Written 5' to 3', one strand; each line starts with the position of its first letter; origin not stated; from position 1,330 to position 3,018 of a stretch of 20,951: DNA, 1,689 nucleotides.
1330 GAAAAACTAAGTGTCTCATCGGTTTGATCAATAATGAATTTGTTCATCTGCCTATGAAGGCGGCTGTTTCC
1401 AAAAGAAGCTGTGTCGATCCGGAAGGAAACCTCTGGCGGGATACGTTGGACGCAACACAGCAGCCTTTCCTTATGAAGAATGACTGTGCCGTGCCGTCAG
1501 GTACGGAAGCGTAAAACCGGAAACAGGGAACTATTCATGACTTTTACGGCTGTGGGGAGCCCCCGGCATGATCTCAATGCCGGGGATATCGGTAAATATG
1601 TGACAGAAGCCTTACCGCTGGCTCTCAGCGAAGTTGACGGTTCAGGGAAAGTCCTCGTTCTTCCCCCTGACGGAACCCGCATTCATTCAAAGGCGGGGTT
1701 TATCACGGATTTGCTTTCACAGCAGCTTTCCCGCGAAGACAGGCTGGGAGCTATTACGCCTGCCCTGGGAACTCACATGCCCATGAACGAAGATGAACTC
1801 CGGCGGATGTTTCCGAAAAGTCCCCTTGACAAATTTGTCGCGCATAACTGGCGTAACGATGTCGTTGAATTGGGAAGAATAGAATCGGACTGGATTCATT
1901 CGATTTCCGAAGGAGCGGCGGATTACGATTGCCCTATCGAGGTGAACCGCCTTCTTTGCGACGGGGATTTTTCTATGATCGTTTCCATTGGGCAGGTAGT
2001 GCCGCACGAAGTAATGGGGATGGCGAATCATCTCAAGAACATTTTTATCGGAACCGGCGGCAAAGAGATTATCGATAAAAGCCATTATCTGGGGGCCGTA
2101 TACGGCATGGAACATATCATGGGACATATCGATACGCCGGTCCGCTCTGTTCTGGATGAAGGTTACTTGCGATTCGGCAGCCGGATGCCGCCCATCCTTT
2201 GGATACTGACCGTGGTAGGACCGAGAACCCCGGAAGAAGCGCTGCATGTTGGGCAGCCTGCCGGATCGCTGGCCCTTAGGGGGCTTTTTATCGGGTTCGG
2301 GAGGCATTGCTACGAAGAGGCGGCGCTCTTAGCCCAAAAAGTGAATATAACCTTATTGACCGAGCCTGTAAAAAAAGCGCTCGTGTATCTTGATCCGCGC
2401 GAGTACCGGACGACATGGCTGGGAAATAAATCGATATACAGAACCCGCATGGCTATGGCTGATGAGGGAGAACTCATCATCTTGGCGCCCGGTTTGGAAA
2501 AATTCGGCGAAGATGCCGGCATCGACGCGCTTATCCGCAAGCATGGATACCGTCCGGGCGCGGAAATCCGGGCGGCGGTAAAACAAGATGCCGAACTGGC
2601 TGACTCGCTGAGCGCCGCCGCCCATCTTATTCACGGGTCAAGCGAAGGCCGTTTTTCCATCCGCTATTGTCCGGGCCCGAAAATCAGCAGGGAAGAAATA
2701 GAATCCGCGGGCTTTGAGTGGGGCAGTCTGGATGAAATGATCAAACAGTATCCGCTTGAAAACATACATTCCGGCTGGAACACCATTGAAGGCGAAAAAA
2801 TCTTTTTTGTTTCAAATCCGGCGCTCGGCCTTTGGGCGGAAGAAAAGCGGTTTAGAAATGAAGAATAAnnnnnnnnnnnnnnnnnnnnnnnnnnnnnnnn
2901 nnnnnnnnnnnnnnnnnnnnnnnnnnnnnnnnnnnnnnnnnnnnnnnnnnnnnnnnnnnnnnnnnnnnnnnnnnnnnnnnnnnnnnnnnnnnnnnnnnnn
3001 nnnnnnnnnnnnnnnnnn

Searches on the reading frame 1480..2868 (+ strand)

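Call 47: search_protein_families(library=pfam, proteins=[window:1480-2868:+], max_evalue=0.00001)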
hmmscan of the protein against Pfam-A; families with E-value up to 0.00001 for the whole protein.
window:1480-2868:+ (462 aa): 1 family
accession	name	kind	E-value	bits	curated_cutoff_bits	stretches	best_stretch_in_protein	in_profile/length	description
PF09861.14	Lar_N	-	2.6e-10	40.3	23.3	1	54-204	53-194/204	Lactate racemase N-terminal domain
